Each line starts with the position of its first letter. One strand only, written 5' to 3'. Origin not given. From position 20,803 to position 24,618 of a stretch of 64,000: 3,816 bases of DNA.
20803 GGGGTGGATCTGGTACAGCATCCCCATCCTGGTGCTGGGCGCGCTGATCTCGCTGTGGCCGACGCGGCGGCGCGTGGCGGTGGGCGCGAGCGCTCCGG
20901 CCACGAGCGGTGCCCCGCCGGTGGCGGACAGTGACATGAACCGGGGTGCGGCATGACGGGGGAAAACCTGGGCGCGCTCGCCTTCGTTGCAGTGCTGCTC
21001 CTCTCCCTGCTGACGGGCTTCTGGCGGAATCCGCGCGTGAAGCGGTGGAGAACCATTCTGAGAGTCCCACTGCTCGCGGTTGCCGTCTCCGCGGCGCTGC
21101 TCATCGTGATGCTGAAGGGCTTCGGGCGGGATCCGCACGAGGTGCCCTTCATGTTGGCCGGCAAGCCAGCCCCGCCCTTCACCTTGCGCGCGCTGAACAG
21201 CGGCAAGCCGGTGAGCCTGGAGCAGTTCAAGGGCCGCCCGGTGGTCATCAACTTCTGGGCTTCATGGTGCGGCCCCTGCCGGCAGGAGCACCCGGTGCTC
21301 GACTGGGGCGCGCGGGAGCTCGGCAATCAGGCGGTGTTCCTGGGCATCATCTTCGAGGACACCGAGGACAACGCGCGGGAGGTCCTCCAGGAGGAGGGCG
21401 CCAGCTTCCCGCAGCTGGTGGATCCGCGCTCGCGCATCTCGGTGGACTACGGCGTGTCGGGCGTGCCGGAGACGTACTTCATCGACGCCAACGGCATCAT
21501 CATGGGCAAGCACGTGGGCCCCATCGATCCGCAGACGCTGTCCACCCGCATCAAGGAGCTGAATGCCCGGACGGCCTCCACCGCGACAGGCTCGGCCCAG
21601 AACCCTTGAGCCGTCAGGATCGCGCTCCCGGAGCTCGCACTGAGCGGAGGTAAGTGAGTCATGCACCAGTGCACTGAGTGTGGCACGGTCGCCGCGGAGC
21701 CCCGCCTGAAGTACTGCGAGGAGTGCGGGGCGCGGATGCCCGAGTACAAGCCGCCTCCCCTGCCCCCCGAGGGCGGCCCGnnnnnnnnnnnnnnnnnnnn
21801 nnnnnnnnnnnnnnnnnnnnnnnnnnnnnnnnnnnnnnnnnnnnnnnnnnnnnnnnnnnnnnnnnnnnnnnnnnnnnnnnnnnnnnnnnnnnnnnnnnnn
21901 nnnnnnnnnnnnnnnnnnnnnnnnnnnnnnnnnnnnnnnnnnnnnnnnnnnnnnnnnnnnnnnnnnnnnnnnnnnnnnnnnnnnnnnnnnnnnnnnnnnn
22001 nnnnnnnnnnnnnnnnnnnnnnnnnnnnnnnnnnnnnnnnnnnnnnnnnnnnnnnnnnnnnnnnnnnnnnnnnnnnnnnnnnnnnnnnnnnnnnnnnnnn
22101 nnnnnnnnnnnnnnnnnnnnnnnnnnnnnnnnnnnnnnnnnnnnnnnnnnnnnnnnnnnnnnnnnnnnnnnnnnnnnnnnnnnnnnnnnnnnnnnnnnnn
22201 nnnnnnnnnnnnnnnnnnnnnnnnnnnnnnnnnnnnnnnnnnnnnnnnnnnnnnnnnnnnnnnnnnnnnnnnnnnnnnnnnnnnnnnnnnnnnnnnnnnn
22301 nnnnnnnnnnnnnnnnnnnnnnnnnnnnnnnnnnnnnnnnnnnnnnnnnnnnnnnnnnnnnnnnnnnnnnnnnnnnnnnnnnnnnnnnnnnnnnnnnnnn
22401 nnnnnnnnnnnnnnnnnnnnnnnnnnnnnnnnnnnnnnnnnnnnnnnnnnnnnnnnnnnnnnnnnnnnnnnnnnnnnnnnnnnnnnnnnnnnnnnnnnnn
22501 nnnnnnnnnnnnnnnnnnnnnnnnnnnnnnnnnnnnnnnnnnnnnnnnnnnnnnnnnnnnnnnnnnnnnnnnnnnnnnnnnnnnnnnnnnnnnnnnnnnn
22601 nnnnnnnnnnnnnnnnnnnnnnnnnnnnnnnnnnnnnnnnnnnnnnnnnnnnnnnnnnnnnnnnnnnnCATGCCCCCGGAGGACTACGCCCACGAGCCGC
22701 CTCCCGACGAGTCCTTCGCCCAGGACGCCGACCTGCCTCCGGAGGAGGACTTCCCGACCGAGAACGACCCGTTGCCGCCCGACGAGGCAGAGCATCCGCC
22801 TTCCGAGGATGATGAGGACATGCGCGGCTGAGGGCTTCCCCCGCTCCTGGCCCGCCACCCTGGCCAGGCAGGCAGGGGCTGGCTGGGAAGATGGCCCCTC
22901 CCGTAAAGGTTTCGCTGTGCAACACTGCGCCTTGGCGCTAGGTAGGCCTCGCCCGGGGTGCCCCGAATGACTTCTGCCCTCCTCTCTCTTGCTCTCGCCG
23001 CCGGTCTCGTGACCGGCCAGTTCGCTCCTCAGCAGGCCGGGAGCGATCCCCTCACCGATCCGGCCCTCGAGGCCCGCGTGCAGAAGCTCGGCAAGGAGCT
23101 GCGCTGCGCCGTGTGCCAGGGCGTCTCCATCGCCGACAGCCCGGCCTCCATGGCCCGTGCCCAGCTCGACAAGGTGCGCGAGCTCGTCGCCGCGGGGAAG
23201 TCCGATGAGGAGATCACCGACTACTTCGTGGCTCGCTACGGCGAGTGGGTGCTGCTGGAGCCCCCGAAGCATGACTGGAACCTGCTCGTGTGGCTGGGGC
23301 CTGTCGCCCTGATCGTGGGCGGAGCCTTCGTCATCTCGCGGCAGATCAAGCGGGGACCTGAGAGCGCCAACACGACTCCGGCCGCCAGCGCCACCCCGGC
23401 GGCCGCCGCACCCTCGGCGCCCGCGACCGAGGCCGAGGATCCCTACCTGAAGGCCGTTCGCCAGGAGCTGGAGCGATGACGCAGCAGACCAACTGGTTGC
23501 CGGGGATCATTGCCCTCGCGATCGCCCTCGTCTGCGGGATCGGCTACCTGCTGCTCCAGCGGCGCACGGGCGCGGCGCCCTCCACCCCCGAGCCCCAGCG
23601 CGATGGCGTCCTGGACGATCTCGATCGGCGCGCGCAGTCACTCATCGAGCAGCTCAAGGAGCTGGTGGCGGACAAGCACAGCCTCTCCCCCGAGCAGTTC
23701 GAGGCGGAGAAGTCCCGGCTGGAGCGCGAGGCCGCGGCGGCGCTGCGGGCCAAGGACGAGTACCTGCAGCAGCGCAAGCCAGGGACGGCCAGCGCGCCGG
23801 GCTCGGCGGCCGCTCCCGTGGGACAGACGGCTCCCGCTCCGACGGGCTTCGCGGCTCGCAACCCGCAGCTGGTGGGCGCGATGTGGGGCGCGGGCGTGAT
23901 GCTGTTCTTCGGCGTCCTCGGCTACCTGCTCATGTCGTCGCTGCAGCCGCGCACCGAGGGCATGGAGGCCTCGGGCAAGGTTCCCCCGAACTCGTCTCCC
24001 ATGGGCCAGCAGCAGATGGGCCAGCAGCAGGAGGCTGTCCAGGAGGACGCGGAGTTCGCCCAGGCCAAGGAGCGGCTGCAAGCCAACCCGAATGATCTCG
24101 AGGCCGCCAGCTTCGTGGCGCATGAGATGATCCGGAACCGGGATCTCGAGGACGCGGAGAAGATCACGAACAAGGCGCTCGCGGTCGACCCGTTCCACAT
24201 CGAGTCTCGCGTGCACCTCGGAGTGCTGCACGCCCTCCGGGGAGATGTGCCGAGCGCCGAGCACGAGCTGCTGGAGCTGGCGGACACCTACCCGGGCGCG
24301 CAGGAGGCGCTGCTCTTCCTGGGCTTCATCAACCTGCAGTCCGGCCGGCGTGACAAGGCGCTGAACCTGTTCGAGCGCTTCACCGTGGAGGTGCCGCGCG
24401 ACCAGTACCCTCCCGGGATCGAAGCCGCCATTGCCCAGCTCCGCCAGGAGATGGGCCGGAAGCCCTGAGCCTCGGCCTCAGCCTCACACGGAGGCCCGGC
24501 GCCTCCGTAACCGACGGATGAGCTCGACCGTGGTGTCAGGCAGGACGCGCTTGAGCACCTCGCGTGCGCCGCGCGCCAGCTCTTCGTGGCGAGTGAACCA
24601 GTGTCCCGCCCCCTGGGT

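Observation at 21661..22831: Uncharacterized zinc-ribbon polytopic membrane protein embedded between ccmG and ccmH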

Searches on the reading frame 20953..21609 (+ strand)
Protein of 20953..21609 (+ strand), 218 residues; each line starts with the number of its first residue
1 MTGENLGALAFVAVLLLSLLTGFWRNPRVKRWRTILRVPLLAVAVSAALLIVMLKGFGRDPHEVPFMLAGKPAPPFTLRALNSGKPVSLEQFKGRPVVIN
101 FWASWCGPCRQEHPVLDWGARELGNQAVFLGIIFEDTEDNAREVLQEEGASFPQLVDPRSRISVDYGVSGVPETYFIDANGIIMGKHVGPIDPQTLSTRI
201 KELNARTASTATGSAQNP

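Call 6: search_protein_families(library=pfam, proteins=[window:20953-21609:+], max_evalue=0.01)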
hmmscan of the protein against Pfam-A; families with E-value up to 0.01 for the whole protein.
window:20953-21609:+ (218 aa): 5 families
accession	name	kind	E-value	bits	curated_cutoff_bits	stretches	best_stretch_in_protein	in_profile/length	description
PF08534.16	Redoxin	-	4e-22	79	26.6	1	69-193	2-138/148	Redoxin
PF00578.27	AhpC-TSA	-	4.5e-22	78.7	26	1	70-183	2-121/124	AhpC/TSA family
PF00085.26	Thioredoxin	-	5.7e-10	39.6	23.5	1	94-142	18-66/103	Thioredoxin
PF13905.12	Thioredoxin_8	-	2.1e-07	31.6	27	1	94-182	1-93/94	Thioredoxin-like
PF13098.12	Thioredoxin_2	-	1.4e-06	29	27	1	93-197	4-101/104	Thioredoxin-like domain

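Call 7: search_protein_families(library=ncbifam, proteins=[window:20953-21609:+], max_evalue=0.01)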
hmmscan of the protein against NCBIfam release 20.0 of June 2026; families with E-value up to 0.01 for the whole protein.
window:20953-21609:+ (218 aa): 15 families
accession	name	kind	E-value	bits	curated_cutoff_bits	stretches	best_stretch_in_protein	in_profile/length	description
TIGR00385.1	dsbE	subfamily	2.5e-33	115.1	123.15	1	42-201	8-168/173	DsbE family thiol:disulfide interchange protein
NF011941.0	PRK15412.1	equivalog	2.5e-24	85.8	359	1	33-209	3-181/185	thiol:disulfide interchange protein DsbE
NF002854.0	PRK03147.1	subfamily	3.7e-24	85.5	170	1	29-201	2-170/176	thiol-disulfide oxidoreductase ResA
NF041054.1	WAxxUGC_long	equivalog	5.8e-16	58.7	300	1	68-186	79-197/354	ResA-like WAxxUGC motif-containing protein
NF047696.1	ThlDiSintTplARhiz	equivalog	3.3e-15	56.4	230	1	82-191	85-201/219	thiol:disulfide interchange protein TlpA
NF041202.1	StoA_CxxC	exception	4.7e-14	52.6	210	1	85-196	44-157/163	endospore biogenesis thiol-disulfide oxidoreductase StoA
TIGR01068.1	thioredoxin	equivalog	1e-11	44.9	96.8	1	94-143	14-63/101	thioredoxin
NF008229.0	PRK10996.1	equivalog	7.3e-08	32.2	125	1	94-136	52-94/141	thioredoxin TrxC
NF006898.0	PRK09381.1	equivalog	7.5e-06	26.3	138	1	97-122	24-49/109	thioredoxin TrxA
NF038285.1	deiodinase_rel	hypoth_equivalog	1.2e-05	24.9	250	1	70-132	179-242/347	deiodinase family protein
NF045694.1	seleno_TsoB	exception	2.5e-05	22.6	805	1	92-112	472-492/572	rhodanese/DsbD fusion-like selenoprotein TsoB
TIGR01126.1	pdi_dom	equivalog_domain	0.00011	22.4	107.2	1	95-140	15-62/105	protein disulfide-isomerase domain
NF006960.0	PRK09437.1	equivalog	0.00013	21.9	140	1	68-171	5-108/156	thioredoxin-dependent thiol peroxidase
TIGR01130.1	ER_PDI_fam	subfamily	0.006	16.2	344.25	1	96-130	365-400/476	protein disulfide-isomerase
TIGR02661.1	MauD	equivalog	0.0072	15.8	188.6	1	70-187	49-163/189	methylamine dehydrogenase accessory protein MauD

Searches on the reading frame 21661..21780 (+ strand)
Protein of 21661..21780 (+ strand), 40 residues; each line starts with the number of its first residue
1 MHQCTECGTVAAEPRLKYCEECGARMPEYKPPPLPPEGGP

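Call 50: search_protein_families(library=pfam, proteins=[window:21661-21780:+], max_evalue=1)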
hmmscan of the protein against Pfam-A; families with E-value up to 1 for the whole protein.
seq(40 aa): 23 families
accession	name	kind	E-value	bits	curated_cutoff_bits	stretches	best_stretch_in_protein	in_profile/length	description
PF12172.15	zf-ChsH2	-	0.0012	19.1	23.2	1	3-25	13-34/37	ChsH2, rubredoxin-like zinc ribbon domain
PF02132.21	RecR_ZnF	-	0.0013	18.9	22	0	2-13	2-13/21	RecR, Cys4-zinc finger domain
PF13248.11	Zn_ribbon_3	-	0.002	18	27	1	3-26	4-26/26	zinc-ribbon domain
PF12773.13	DZR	-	0.0048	17.5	27.3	1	4-27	1-23/45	Double zinc ribbon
PF13240.11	Zn_Ribbon_1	-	0.0072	16.5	25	1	18-25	15-22/23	zinc-ribbon domain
PF14149.11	YhfH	-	0.0078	16.5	27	1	17-28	14-25/37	YhfH-like protein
PF08772.16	Zn_ribbon_NOB1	-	0.0088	16.6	24.9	1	1-24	8-31/72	Nin one binding (NOB1) Zn-ribbon like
PF23455.1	DUF7129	-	0.0092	16.1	30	1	3-26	13-37/45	Domain of unknown function (DUF7129)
PF14803.11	Zn_ribbon_Nudix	-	0.0093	16.3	25.6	1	17-26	1-10/34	Nudix N-terminal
PF18073.7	Zn_ribbon_LapB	-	0.012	15.7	25.7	0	2-11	1-10/28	Rubredoxin metal binding domain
PF17032.10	Zn_ribbon_15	-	0.016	16.5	28.9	1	3-23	39-59/73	zinc-ribbon family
PF18439.7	zf_UBZ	-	0.016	15.3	25.6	1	18-28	4-14/32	Ubiquitin-Binding Zinc Finger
PF11781.13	Zn_ribbon_RRN7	-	0.023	14.8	27.1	0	3-11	23-31/32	Zinc-finger of RNA-polymerase I-specific TFIIB, Rrn7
PF09845.14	OapC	-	0.05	14.3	23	1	2-29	2-32/133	Origin-associated protein OapC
PF08271.17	Zn_Ribbon_TF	-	0.071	13.1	29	0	3-24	2-27/43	TFIIB zinc-binding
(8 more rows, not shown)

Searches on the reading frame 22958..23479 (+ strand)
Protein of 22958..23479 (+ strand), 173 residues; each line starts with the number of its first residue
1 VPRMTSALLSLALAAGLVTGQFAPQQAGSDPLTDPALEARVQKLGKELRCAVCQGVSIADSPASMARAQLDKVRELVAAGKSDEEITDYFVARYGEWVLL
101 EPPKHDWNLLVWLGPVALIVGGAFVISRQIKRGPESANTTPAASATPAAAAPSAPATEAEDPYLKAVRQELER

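Call 6: search_protein_families(library=pfam, proteins=[window:22958-23479:+], max_evalue=0.01)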
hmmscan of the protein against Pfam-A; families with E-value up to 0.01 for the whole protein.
window:22958-23479:+ (173 aa): 1 family
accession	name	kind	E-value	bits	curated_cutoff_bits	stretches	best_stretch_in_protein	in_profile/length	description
PF03918.19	CcmH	-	3e-36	124.2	25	1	24-146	12-134/143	Cytochrome C biogenesis protein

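Call 7: search_protein_families(library=ncbifam, proteins=[window:22958-23479:+], max_evalue=0.01)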
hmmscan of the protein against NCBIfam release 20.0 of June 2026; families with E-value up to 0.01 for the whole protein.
window:22958-23479:+ (173 aa): 1 family
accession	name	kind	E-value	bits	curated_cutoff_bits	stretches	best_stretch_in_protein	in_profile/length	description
TIGR03147.1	cyt_nit_nrfF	exception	1.5e-17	63.4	159.2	1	34-132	27-125/126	heme lyase NrfEFG subunit NrfF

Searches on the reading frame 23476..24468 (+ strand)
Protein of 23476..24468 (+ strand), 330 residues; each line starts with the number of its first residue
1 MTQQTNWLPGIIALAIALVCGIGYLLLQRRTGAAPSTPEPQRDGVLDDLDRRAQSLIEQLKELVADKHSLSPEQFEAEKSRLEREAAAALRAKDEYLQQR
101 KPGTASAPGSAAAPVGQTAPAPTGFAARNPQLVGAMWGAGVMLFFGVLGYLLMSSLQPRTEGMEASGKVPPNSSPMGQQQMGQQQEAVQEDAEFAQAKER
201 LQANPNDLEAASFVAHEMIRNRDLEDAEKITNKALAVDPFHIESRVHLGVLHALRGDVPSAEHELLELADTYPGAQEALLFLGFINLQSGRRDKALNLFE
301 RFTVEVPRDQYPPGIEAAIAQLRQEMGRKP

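Call 6: search_protein_families(library=pfam, proteins=[window:23476-24468:+], max_evalue=0.01)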
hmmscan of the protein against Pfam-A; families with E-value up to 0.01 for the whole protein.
window:23476-24468:+ (330 aa): 7 families
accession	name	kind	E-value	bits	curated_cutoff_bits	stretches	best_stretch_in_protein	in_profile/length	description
PF14559.12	TPR_19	-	3.5e-07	30.9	25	0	256-303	5-52/68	Tetratricopeptide repeat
PF13432.12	TPR_16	-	9.8e-07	29.6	32.7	1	220-274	9-63/65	Tetratricopeptide repeat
PF07719.23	TPR_2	-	2.1e-06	27.8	27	0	277-301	2-26/34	Tetratricopeptide repeat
PF23914.1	TPR_CcmH_CycH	-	7.9e-05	23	42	1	179-309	18-154/158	Cytochrome c-type biogenesis protein H TPR domain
PF13371.12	TPR_9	-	9.9e-05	22.7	35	1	218-278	5-65/73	Tetratricopeptide repeat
PF13428.12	TPR_14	-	0.00012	22.8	23.5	0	246-283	5-42/44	Tetratricopeptide repeat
PF14561.12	TPR_20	-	0.0037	18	25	0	190-227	4-41/90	Tetratricopeptide repeat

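Call 7: search_protein_families(library=ncbifam, proteins=[window:23476-24468:+], max_evalue=0.01)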
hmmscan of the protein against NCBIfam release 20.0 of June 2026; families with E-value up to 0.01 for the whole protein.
window:23476-24468:+ (330 aa): 6 families
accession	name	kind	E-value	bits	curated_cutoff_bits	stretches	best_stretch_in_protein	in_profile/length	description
TIGR02917.1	PEP_TPR_lipo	equivalog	4e-09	34.9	312.2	1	195-324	350-479/899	XrtA/PEP-CTERM system TPR-repeat protein PrsT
NF040959.1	MamA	equivalog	0.0015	18.1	200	1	198-301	61-164/204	magnetosome protein MamA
TIGR02521.1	type_IV_pilW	equivalog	0.0029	17.2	154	1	187-304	115-231/234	type IV pilus biogenesis/stability protein PilW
NF052415.1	T3SS_chap_SctY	equivalog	0.0076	16.8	70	0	275-302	5-32/106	type III secretion apparatus assembly chaperone SctY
NF033762.1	social_mot_Tgl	equivalog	0.0085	15.4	225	0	223-301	46-125/252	social motility TPR repeat lipoprotein Tgl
TIGR03939.1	PGA_TPR_OMP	equivalog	0.0085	14.3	366.65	0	241-308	394-461/800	poly-beta-1,6 N-acetyl-D-glucosamine export porin PgaA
